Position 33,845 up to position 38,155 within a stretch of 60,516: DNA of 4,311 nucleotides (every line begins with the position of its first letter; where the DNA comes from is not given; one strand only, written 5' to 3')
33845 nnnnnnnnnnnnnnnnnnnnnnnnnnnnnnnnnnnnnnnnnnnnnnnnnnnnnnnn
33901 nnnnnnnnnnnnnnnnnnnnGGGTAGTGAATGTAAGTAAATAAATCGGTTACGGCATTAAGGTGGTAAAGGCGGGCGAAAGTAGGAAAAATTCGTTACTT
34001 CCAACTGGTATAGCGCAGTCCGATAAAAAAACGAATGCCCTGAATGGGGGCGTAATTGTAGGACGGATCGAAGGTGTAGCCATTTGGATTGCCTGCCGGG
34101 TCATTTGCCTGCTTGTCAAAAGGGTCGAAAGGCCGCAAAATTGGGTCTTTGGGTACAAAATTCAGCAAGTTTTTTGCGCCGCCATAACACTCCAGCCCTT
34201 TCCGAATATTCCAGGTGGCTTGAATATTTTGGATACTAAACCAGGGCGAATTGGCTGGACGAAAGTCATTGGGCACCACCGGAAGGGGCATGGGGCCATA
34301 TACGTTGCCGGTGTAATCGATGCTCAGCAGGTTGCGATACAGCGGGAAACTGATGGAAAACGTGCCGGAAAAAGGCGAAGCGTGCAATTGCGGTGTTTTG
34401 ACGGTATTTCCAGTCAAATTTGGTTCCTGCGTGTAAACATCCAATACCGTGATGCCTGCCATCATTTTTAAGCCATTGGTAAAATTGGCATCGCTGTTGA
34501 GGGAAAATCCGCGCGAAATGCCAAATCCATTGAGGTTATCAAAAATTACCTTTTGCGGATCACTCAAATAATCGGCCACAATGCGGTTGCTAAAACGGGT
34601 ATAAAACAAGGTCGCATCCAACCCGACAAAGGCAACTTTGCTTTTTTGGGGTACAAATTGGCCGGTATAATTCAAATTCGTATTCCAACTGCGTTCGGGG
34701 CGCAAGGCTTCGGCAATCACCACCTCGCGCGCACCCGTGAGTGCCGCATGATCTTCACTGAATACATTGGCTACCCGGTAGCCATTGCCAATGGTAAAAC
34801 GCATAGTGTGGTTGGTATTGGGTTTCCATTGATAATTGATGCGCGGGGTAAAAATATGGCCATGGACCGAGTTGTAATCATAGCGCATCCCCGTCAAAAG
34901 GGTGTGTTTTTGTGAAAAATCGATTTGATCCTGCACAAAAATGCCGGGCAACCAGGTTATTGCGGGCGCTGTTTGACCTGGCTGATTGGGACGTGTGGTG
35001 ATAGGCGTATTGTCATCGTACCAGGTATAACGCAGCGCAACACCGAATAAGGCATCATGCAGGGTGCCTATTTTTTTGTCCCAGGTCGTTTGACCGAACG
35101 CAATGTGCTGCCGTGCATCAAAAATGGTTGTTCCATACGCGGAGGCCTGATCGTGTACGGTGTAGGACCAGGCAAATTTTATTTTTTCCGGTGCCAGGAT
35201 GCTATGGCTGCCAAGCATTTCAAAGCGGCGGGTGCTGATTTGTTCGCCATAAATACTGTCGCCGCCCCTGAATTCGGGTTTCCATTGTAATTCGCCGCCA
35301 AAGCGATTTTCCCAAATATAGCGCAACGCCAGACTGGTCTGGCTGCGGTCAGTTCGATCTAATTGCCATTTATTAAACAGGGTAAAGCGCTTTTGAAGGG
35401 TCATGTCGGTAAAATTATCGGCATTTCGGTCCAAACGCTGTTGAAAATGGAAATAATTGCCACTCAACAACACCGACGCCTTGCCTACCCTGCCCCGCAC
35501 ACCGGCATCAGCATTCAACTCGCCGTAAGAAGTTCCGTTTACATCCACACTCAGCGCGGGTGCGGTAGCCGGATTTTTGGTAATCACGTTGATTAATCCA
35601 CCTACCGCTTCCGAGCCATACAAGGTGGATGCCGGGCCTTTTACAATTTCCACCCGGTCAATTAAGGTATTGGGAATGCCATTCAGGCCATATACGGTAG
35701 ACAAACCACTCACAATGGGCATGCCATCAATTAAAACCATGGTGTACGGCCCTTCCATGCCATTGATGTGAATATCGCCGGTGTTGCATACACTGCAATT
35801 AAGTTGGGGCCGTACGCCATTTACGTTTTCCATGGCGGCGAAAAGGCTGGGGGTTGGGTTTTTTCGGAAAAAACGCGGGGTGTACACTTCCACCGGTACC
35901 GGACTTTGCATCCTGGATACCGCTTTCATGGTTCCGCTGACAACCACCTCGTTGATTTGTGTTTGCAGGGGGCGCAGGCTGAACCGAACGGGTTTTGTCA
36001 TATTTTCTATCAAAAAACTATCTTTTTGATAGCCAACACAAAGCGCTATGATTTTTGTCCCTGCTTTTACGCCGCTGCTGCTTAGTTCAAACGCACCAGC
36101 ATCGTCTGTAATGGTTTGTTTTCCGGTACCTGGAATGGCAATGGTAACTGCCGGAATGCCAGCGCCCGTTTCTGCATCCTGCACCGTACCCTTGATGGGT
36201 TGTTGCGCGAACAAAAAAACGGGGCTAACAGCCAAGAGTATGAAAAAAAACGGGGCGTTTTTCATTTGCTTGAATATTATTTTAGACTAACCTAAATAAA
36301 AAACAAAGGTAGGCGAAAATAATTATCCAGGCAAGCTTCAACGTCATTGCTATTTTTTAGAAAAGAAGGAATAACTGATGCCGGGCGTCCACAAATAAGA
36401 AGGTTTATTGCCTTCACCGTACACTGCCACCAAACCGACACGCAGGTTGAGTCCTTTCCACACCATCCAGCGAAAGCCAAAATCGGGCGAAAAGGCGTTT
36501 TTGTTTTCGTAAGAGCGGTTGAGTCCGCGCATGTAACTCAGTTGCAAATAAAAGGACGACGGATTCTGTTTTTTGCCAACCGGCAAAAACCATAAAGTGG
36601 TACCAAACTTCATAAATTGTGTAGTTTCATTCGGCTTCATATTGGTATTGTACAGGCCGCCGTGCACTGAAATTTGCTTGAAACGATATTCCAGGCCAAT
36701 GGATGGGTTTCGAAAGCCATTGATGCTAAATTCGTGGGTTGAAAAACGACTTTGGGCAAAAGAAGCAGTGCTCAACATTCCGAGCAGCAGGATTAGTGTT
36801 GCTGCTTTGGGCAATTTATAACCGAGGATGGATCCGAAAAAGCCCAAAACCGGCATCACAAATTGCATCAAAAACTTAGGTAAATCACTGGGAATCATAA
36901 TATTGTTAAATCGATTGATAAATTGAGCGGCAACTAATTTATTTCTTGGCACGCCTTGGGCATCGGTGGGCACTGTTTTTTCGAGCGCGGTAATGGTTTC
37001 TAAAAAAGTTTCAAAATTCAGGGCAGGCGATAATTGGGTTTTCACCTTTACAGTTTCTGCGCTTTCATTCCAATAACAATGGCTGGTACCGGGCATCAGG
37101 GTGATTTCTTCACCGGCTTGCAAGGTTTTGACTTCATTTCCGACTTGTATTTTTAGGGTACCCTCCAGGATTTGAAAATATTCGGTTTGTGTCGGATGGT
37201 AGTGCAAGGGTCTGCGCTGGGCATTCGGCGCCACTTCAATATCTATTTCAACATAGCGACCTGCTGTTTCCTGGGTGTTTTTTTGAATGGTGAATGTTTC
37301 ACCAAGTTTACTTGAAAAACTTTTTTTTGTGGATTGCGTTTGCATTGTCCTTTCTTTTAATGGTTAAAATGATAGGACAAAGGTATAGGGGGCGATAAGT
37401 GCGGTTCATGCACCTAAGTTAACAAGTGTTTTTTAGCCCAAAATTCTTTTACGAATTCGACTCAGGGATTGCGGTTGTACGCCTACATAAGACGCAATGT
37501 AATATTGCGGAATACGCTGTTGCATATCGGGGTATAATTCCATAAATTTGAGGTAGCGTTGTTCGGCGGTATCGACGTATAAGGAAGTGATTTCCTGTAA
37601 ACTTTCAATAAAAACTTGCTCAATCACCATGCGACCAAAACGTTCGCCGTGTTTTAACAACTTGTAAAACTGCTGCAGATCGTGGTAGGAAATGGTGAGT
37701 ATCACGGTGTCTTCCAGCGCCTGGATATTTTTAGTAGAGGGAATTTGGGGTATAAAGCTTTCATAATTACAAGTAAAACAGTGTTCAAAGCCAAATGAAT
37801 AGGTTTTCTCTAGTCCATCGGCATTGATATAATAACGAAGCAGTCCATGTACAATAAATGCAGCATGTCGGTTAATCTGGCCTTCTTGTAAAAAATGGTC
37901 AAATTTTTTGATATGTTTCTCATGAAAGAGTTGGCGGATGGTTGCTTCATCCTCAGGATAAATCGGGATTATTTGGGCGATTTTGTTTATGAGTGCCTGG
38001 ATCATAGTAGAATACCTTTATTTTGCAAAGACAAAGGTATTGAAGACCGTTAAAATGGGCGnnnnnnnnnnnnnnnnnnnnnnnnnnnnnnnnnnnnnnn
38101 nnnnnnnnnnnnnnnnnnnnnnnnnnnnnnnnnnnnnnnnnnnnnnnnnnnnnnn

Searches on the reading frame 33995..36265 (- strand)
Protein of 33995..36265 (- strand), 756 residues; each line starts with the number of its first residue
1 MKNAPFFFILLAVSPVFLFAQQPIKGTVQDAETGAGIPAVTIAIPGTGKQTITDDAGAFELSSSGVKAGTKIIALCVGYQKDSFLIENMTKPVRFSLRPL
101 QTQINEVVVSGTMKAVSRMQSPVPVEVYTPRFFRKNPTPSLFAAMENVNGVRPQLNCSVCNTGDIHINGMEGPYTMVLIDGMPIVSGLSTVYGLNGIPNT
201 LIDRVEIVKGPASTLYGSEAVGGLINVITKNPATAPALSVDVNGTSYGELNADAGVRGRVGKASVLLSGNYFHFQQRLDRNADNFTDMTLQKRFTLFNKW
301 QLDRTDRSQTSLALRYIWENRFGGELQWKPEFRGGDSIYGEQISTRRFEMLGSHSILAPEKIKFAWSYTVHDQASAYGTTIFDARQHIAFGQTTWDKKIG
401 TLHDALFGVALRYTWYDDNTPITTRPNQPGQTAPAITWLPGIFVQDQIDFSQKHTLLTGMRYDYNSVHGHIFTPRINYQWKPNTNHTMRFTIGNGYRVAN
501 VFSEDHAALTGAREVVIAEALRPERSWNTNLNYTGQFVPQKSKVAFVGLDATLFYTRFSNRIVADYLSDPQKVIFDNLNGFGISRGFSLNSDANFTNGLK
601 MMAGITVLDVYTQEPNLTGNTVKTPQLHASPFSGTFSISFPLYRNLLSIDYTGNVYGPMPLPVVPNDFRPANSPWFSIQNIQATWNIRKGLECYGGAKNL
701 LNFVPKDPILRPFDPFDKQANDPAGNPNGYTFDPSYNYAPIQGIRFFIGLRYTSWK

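Call 3: search_protein_families(library=pfam, proteins=[window:33995-36265:-], max_evalue=0.01)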
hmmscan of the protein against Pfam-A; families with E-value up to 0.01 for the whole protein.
window:33995-36265:- (756 aa): 4 families
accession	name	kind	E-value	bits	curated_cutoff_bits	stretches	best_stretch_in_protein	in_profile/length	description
PF00593.30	TonB_dep_Rec_b-barrel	-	1.8e-28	101.1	27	1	268-700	18-436/436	TonB dependent receptor-like, beta-barrel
PF07715.20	Plug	-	1.2e-19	71.2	23.9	1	119-223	3-106/107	TonB-dependent Receptor Plug Domain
PF13715.12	CarbopepD_reg_2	-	6.3e-13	49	32.2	1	24-109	1-88/88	CarboxypepD_reg-like domain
PF13620.12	CarboxypepD_reg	-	3.9e-06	27.6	32.3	1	24-82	2-62/82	Carboxypeptidase regulatory-like domain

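Call 4: search_protein_families(library=ncbifam, proteins=[window:33995-36265:-], max_evalue=0.01)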
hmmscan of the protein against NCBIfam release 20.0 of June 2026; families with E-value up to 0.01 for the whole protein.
window:33995-36265:- (756 aa): 32 families (the best 25 are shown)
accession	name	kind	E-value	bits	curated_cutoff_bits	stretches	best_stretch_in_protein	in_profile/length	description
NF010010.0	PRK13483.1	equivalog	1.4e-28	99.3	927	2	102-235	31-168/660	ligand-gated channel protein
TIGR01785.1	TonB-hemin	subfamily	5e-27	94.7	316.85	2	105-233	2-132/677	TonB-dependent heme/hemoglobin receptor family protein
NF010038.0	PRK13513.1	equivalog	1.1e-23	83.7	942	2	144-245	75-180/659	ligand-gated channel protein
TIGR01783.1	TonB-siderophor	subfamily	4.8e-23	81.6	223.5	2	125-325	6-199/649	TonB-dependent siderophore receptor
TIGR01786.1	TonB-hemlactrns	subfamily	8.8e-23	80.5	323.75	2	161-232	60-136/719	TonB-dependent hemoglobin/transferrin/lactoferrin family receptor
NF053590.1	TonB_dep_TOL0244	equivalog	1.4e-22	80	645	1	176-700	84-575/604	TOL_0244 family TonB-dependent receptor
TIGR01779.1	TonB-B12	equivalog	1.8e-22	79.6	599.7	1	103-498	27-413/614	TonB-dependent vitamin B12 receptor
NF010051.0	PRK13528.1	subfamily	9.6e-22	77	583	2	104-242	34-184/727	FepA family TonB-dependent siderophore receptor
NF010048.1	PRK13524.1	subfamily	1.4e-20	73.4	493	2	161-241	97-187/744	FepA family TonB-dependent siderophore receptor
NF050067.1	TonBEntbctnRecCfrA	equivalog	2.3e-20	72.5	1200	2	103-244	25-172/698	TonB-dependent ferric enterobactin receptor CfrA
NF007926.1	PRK10641.1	equivalog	9.9e-20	70.6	836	1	128-273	51-196/617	TonB-dependent vitamin B12 receptor BtuB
TIGR04056.1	OMP_RagA_SusC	subfamily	1.8e-19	69.6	368.25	1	24-245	3-218/981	SusC/RagA family TonB-linked outer membrane protein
NF010012.0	PRK13486.1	equivalog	3.2e-19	68.8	924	2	136-240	57-168/696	TonB-dependent receptor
NF010011.0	PRK13484.1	equivalog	8.4e-19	67.3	1197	1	104-231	30-160/682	IreA family TonB-dependent siderophore receptor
NF007478.2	PRK10064.1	equivalog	1.5e-18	66.5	745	1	106-234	32-162/663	catecholate siderophore receptor CirA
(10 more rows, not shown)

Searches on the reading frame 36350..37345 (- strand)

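Call 3: search_protein_families(library=pfam, proteins=[window:36350-37345:-], max_evalue=0.01)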
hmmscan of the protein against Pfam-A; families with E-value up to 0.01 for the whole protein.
window:36350-37345:- (331 aa): 5 families
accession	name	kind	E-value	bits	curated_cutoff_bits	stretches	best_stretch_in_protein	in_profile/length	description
PF07883.17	Cupin_2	-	1.3e-13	50.9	27.2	1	36-101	3-66/70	Cupin domain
PF00190.28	Cupin_1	-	2.8e-05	24.2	22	1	7-104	7-112/151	Cupin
PF05899.18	Cupin_3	-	0.0022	18.1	23.5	1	52-97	24-69/74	EutQ-like cupin domain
PF01050.24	MannoseP_isomer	-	0.0044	17.6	23.6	1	26-94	23-90/116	Mannose-6-phosphate isomerase C-terminal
PF07385.18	Lyx_isomer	-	0.0089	15.7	20.8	0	65-98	149-181/222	D-lyxose isomerase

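Call 4: search_protein_families(library=ncbifam, proteins=[window:36350-37345:-], max_evalue=0.01)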
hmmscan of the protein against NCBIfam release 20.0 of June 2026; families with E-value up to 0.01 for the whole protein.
window:36350-37345:- (331 aa): 1 family
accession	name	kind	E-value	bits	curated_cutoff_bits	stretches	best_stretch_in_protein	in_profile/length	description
NF051472.1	LyManIsomGneg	equivalog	0.0062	16.1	350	0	74-96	156-178/227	D-lyxose/D-mannose isomerase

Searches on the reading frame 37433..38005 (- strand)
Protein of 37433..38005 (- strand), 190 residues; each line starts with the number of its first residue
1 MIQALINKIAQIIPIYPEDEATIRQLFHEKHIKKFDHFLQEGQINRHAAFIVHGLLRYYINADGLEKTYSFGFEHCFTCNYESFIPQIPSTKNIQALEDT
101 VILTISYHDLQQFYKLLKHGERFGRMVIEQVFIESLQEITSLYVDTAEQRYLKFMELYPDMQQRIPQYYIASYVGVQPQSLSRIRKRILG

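Call 3: search_protein_families(library=pfam, proteins=[window:37433-38005:-], max_evalue=0.01)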
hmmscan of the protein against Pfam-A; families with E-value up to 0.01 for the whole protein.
window:37433-38005:- (190 aa): 1 family
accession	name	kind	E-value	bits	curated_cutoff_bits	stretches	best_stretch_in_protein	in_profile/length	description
PF00027.35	cNMP_binding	-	5.6e-08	33.1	27.5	1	30-114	2-86/89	Cyclic nucleotide-binding domain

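Call 4: search_protein_families(library=ncbifam, proteins=[window:37433-38005:-], max_evalue=0.01)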
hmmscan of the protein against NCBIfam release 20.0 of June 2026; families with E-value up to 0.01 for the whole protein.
window:37433-38005:- (190 aa): 0 families
